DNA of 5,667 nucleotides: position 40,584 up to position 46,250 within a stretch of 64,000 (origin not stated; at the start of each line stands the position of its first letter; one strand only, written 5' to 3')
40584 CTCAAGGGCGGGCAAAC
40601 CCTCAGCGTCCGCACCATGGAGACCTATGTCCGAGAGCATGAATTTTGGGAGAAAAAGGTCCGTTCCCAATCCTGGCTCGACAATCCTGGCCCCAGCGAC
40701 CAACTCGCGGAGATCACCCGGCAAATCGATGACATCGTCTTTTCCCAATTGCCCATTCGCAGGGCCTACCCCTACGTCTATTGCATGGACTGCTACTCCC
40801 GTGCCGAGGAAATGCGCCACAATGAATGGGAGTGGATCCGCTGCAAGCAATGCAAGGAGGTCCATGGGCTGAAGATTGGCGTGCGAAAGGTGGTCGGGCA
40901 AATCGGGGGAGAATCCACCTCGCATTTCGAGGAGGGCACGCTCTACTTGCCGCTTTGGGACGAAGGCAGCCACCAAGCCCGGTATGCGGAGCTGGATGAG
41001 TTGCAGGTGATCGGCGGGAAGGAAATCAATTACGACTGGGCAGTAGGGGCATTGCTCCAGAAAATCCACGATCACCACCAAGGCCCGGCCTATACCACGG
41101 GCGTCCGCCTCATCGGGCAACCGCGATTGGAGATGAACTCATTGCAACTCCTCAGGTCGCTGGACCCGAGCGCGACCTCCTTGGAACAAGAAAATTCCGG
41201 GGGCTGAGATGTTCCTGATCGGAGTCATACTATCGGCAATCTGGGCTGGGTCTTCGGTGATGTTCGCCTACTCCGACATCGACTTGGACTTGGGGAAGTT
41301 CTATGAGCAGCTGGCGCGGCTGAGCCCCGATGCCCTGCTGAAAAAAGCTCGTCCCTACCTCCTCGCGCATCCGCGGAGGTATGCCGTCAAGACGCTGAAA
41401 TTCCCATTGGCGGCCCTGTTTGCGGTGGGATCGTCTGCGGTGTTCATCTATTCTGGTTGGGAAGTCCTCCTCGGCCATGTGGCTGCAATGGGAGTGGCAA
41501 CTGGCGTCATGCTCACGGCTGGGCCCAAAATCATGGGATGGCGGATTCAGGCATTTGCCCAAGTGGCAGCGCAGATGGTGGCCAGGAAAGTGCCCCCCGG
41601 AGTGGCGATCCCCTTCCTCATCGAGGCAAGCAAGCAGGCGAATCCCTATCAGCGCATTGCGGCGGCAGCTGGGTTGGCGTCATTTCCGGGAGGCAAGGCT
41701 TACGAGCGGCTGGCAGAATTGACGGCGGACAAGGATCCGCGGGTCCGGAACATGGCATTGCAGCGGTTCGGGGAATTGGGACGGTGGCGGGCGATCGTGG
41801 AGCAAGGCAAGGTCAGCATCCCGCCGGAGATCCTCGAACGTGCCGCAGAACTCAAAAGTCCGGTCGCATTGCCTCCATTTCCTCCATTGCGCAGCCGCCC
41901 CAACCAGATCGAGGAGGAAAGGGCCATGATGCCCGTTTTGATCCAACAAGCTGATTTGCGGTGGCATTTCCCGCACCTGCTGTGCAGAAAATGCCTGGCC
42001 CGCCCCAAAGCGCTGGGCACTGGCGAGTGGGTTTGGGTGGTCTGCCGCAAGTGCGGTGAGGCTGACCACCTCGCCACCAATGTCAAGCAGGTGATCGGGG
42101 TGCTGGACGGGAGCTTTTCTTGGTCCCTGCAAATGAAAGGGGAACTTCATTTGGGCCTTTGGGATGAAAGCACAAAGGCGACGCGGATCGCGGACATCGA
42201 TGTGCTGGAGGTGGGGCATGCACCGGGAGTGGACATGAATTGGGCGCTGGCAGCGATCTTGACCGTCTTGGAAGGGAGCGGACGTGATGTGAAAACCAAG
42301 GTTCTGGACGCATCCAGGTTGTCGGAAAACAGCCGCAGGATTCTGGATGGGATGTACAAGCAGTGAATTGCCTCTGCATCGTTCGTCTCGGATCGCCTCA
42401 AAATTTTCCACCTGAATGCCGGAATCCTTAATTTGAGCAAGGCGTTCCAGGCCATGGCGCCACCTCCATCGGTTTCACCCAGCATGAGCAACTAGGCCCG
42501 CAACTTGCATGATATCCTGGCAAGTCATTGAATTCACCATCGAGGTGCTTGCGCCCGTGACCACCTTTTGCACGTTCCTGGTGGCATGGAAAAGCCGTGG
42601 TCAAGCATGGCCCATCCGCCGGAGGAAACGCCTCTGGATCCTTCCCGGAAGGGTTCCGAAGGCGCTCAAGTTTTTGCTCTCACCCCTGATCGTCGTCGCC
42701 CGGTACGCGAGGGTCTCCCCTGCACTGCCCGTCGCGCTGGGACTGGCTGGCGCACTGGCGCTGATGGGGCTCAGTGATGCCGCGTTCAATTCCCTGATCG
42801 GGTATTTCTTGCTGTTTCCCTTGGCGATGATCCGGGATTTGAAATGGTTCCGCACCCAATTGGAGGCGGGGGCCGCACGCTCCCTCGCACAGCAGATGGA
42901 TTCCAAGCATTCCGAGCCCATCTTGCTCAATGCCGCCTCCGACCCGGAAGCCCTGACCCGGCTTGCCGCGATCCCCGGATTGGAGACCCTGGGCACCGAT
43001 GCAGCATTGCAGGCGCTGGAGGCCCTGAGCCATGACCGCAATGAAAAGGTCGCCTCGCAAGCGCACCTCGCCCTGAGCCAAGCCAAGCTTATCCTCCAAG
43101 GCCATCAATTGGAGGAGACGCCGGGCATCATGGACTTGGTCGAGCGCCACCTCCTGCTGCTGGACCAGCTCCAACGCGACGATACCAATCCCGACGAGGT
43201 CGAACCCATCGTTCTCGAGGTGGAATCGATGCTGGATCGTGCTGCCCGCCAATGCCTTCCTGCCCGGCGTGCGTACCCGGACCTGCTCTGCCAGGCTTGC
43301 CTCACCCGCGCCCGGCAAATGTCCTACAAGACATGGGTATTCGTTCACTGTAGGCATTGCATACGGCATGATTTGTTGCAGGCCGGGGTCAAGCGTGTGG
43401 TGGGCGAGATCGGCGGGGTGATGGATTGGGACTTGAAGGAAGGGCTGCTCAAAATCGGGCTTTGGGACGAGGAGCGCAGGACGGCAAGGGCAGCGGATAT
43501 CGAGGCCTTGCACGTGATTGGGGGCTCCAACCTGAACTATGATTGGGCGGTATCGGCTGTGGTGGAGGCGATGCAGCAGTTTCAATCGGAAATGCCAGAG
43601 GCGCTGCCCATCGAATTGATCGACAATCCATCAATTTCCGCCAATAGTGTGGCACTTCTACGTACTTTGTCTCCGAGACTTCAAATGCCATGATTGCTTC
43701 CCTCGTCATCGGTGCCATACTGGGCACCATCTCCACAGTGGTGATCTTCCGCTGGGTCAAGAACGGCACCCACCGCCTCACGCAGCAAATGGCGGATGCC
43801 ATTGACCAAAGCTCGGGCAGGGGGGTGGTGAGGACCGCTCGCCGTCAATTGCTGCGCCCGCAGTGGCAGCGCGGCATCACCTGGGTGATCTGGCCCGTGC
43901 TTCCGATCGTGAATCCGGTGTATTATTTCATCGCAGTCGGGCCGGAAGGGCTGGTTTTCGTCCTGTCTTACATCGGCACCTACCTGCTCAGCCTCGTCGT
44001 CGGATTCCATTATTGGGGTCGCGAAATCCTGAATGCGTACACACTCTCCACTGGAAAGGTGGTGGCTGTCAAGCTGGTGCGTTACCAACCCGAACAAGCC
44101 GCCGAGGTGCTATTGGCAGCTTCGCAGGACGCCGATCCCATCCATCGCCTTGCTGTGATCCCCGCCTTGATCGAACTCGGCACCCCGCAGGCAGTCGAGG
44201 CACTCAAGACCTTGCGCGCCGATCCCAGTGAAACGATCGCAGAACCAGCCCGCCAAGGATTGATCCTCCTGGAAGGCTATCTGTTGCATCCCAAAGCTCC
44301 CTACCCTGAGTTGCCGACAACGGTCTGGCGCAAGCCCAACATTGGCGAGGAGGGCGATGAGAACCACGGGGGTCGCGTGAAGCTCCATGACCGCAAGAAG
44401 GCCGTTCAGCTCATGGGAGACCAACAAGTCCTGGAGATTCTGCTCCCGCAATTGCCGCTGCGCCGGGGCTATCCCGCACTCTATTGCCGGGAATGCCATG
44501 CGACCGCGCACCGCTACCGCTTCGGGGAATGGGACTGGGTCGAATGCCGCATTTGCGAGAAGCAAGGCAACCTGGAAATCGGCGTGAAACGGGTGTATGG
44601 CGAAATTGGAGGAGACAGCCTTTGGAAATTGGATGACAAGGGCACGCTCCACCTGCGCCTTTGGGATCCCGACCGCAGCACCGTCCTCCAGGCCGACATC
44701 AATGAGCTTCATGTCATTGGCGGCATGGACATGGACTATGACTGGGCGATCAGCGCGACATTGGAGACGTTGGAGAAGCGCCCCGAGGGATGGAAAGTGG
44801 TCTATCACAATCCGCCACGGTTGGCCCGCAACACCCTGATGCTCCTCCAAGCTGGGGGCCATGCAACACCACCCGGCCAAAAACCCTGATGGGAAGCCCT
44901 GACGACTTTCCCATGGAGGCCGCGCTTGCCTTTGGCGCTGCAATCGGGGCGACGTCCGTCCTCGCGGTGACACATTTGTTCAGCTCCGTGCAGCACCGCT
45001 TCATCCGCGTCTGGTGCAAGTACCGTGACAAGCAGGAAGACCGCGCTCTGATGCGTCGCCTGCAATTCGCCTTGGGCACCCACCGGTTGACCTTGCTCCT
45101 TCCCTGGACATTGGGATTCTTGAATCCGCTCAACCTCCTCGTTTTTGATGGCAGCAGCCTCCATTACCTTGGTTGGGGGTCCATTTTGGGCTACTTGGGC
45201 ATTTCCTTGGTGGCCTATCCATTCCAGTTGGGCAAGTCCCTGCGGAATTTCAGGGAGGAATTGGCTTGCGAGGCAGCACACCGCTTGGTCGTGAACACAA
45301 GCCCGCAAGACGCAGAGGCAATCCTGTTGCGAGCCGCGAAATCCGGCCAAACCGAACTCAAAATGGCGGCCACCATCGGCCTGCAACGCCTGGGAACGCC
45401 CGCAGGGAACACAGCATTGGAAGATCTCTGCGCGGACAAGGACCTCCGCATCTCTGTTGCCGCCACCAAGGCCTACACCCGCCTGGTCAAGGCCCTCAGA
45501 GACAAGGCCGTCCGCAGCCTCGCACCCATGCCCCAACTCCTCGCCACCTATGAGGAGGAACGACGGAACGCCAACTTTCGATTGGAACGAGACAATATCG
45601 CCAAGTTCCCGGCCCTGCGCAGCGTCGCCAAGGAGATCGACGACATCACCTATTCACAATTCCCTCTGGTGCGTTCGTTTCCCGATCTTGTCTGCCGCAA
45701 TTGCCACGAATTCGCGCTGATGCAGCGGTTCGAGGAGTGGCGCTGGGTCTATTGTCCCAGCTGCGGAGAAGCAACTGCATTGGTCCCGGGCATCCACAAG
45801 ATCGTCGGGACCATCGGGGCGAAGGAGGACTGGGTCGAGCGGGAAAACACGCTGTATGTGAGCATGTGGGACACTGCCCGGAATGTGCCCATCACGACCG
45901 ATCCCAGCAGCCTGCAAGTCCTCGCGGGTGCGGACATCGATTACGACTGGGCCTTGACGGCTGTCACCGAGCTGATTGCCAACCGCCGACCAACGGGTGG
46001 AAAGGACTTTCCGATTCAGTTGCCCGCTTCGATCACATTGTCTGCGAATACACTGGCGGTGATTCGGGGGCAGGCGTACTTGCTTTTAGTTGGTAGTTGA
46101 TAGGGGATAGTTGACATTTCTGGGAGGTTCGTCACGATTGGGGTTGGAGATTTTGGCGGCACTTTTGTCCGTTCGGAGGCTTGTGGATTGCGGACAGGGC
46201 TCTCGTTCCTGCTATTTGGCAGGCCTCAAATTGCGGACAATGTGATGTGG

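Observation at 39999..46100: Five tandem, translationally coupled paralogs of an uncharacterised TM / HEAT / C4 zinc-ribbon protein family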

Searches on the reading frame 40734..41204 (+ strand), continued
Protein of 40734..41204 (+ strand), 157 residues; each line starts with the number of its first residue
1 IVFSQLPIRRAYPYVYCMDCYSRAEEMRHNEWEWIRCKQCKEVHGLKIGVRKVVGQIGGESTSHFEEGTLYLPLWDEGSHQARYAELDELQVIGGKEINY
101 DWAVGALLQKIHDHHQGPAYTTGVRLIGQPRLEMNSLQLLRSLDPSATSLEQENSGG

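Call 88: fold_search(model_id=the predicted structure, library=viral)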
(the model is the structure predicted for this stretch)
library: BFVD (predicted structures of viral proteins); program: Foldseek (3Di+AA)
matches with E <= 10: 217; with E <= 0.001: 0
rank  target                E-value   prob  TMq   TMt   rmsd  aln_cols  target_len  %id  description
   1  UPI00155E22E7         5.9e-02  0.35  0.23  0.34   6.4        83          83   16  (no name look-up for this kind of identifier)
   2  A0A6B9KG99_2          2.9e-01  0.20  0.27  0.05   6.3       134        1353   11  Replicase large subunit [Atrato Virga-like virus 1]
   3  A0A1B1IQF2            3.3e-01  0.69  0.20  0.33   4.5        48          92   23  (no name in the UniProt tables at hand)
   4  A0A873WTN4            3.3e-01  0.11  0.22  0.18  14.0       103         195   12  (no name in the UniProt tables at hand)
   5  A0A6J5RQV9            5.1e-01  0.06  0.21  0.19  11.6       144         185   12  Phosphoribosyltransferase domain [uncultured Caudovirales phage]
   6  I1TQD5                5.8e-01  0.09  0.18  0.18   8.2       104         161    8  (no name in the UniProt tables at hand)
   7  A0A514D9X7            6.6e-01  0.08  0.23  0.27   9.3       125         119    6  DNA2/NAM7 helicase-like C-terminal domain-containing protein (Fragment) [Riboviria sp.]
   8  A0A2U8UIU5            7.1e-01  0.41  0.22  0.34   4.0        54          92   17  Uncharacterized protein [Microbacterium phage Hyperion]
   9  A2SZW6                7.1e-01  0.14  0.29  0.12   6.8       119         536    8  Polyprotein (Fragment) [Blackberry virus X]
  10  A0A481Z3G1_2          7.5e-01  0.51  0.19  0.04   2.2        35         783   17  DNA-directed RNA polymerase [Pithovirus LCPAC001]
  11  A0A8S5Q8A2            7.5e-01  0.02  0.11  0.10  27.6       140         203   11  Uncharacterized protein [Siphoviridae sp. cty3u30]
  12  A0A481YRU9            8.6e-01  0.38  0.18  0.20   2.5        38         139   21  DNA-directed RNA polymerase [Marseillevirus LCMAC101]
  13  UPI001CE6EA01         9.1e-01  0.10  0.27  0.20   8.0       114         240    7  (no name look-up for this kind of identifier)
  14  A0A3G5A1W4            9.1e-01  0.09  0.18  0.13   7.2        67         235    9  Uncharacterized protein [Gaeavirus sp.]
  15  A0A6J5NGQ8            9.1e-01  0.07  0.26  0.12  14.7       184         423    9  Zinc finger, CHC2-type [uncultured Caudovirales phage]
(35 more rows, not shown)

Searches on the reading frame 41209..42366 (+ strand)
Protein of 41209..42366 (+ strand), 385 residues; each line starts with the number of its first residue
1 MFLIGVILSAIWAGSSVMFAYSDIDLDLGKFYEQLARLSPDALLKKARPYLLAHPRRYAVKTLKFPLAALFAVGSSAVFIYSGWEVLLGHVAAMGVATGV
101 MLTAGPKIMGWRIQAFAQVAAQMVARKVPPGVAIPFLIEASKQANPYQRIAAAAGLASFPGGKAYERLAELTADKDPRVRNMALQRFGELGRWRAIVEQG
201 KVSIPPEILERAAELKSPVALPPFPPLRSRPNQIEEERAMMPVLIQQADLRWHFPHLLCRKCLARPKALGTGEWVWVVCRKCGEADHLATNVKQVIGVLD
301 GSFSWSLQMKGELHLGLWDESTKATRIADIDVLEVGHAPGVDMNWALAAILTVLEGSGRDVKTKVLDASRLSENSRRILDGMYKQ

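Call 4: search_protein_families(library=pfam, proteins=[window:41209-42366:+], max_evalue=1)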
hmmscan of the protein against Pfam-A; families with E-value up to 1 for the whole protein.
window:41209-42366:+ (385 aa): 4 families
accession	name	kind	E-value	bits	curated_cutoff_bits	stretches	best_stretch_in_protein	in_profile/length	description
PF13646.12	HEAT_2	-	2.5e-06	28.1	27.7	1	134-192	1-60/88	HEAT repeats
PF02985.28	HEAT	-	0.00076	20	23.5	1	168-192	5-29/31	HEAT repeat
PF00098.28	zf-CCHC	-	0.12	12.9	20.8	1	278-290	2-14/18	Zinc knuckle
PF13917.11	zf-CCHC_3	-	0.74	10.2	27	0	277-288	5-16/41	Zinc knuckle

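Call 5: search_protein_families(library=ncbifam, proteins=[window:41209-42366:+], max_evalue=1)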
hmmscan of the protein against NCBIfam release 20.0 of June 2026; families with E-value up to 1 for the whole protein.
window:41209-42366:+ (385 aa): 1 family
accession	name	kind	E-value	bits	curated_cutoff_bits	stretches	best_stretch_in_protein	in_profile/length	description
NF010374.0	PRK13800.1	equivalog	0.0037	15.5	1196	1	138-194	749-807/898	fumarate reductase/succinate dehydrogenase flavoprotein subunit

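Call 6: search_protein_families(library=padloc, proteins=[window:41209-42366:+], max_evalue=1)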
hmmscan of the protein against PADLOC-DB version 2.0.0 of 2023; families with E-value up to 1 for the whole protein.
window:41209-42366:+ (385 aa): 1 family
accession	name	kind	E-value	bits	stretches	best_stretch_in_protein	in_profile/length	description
PDLC02919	HEAT-ARM_XIII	-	0.018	10.4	1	133-190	579-636/1972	-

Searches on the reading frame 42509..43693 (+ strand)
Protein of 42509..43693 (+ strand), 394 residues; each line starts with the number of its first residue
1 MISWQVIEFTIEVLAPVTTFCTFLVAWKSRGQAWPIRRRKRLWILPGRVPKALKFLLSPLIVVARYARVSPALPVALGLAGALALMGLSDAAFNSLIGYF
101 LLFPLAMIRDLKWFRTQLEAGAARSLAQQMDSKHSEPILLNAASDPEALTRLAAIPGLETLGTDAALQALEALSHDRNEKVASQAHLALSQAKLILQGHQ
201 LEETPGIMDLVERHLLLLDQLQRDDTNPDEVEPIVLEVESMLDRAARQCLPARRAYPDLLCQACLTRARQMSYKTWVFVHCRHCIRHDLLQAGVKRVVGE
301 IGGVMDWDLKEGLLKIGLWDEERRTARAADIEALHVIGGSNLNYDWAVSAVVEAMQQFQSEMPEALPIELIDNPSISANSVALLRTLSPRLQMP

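Call 4: search_protein_families(library=pfam, proteins=[window:42509-43693:+], max_evalue=1)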
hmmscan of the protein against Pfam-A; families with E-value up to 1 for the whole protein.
window:42509-43693:+ (394 aa): 3 families
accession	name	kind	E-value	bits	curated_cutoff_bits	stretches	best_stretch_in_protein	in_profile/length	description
PF13646.12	HEAT_2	-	9.5e-08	32.7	27.7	1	119-189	17-87/88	HEAT repeats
PF02985.28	HEAT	-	0.023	15.4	23.5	0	137-161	3-27/31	HEAT repeat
PF03130.22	HEAT_PBS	-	0.61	11.3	20.9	0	151-173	2-24/27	PBS lyase HEAT-like repeat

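Call 5: search_protein_families(library=ncbifam, proteins=[window:42509-43693:+], max_evalue=1)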
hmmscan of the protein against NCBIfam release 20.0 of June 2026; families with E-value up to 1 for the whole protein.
window:42509-43693:+ (394 aa): 2 families
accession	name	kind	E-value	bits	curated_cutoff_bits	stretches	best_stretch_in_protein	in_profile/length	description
NF045915.1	PhycobilmeDegNblB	equivalog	0.00061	19.4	300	1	128-186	155-213/214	phycobilisome degradation protein NblB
NF010374.0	PRK13800.1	equivalog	0.06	11.6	1196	1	117-190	823-896/898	fumarate reductase/succinate dehydrogenase flavoprotein subunit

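Call 6: search_protein_families(library=padloc, proteins=[window:42509-43693:+], max_evalue=1)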
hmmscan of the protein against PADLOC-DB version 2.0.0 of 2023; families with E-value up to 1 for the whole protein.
window:42509-43693:+ (394 aa): 0 families

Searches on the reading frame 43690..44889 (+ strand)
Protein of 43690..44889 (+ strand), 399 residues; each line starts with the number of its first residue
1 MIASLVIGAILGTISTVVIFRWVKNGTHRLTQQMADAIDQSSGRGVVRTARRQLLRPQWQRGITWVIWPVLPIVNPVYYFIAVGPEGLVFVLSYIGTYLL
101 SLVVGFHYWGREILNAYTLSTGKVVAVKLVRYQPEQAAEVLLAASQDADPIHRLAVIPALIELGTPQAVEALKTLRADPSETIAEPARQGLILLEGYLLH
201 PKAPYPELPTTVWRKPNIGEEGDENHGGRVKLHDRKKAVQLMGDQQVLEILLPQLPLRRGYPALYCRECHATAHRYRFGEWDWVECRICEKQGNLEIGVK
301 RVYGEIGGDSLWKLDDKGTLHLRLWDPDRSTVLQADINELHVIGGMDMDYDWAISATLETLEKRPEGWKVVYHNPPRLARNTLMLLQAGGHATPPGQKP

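Call 4: search_protein_families(library=pfam, proteins=[window:43690-44889:+], max_evalue=1)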
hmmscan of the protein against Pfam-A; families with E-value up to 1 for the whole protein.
window:43690-44889:+ (399 aa): 2 families
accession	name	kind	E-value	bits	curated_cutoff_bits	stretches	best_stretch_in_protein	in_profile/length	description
PF13646.12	HEAT_2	-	3.3e-07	30.9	27.7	1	129-191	24-87/88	HEAT repeats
PF03130.22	HEAT_PBS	-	0.076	14.1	20.9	1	153-174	2-23/27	PBS lyase HEAT-like repeat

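Call 5: search_protein_families(library=ncbifam, proteins=[window:43690-44889:+], max_evalue=1)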
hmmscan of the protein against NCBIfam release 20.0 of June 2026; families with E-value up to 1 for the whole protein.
window:43690-44889:+ (399 aa): 1 family
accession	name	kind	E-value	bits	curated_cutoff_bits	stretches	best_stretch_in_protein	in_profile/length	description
NF045915.1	PhycobilmeDegNblB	equivalog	0.0015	18.1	300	1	135-188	160-213/214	phycobilisome degradation protein NblB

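Call 6: search_protein_families(library=padloc, proteins=[window:43690-44889:+], max_evalue=1)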
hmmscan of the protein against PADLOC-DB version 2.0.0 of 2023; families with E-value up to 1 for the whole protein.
window:43690-44889:+ (399 aa): 2 families
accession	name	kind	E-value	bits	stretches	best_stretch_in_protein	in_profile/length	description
PDLC02973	WGR_XIII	-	0.009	12.5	1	128-194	120-187/973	-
PDLC02919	HEAT-ARM_XIII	-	0.01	11.2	1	127-183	569-625/1972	-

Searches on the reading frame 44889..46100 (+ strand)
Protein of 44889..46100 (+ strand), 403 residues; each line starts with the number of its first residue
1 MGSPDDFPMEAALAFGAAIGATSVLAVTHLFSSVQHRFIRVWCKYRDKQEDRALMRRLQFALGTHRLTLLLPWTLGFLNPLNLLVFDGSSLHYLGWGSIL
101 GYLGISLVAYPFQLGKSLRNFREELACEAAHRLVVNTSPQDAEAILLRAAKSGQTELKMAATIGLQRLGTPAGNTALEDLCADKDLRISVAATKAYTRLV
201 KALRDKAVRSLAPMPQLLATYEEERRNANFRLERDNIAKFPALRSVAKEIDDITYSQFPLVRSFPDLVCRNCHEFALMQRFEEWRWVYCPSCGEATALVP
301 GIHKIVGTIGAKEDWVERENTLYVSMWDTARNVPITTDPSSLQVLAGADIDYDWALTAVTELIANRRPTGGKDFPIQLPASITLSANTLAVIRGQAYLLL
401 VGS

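Call 4: search_protein_families(library=pfam, proteins=[window:44889-46100:+], max_evalue=1)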
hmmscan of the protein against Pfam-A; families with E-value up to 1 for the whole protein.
window:44889-46100:+ (403 aa): 4 families
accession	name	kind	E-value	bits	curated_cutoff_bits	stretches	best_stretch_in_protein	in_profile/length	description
PF13646.12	HEAT_2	-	0.00048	20.8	27.7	1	118-187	8-77/88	HEAT repeats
PF09723.15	Zn_ribbon_8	-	0.0019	18.6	34.4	1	268-295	7-35/41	Zinc ribbon domain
PF09297.16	Zn_ribbon_NUD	-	0.035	14.3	24.8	1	288-305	5-22/32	NADH pyrophosphatase zinc ribbon domain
PF10058.14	Zn_ribbon_10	-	0.082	13.1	24.2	1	267-294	23-52/54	ER junction formation factor lunapark, zinc ribbon finger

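Call 5: search_protein_families(library=ncbifam, proteins=[window:44889-46100:+], max_evalue=1)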
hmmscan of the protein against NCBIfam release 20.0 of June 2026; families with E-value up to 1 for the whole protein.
window:44889-46100:+ (403 aa): 1 family
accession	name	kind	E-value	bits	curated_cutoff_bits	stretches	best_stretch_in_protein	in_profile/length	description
TIGR02605.1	CxxC_CxxC_SSSS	subfamily_domain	0.002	18.1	31.3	1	268-295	7-35/52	FmdB family zinc ribbon protein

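Call 6: search_protein_families(library=padloc, proteins=[window:44889-46100:+], max_evalue=1)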
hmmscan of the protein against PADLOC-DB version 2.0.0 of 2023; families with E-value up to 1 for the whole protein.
window:44889-46100:+ (403 aa): 1 family
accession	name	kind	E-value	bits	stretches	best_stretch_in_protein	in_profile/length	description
PDLC02919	HEAT-ARM_XIII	-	0.008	11.6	1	123-211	896-984/1972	-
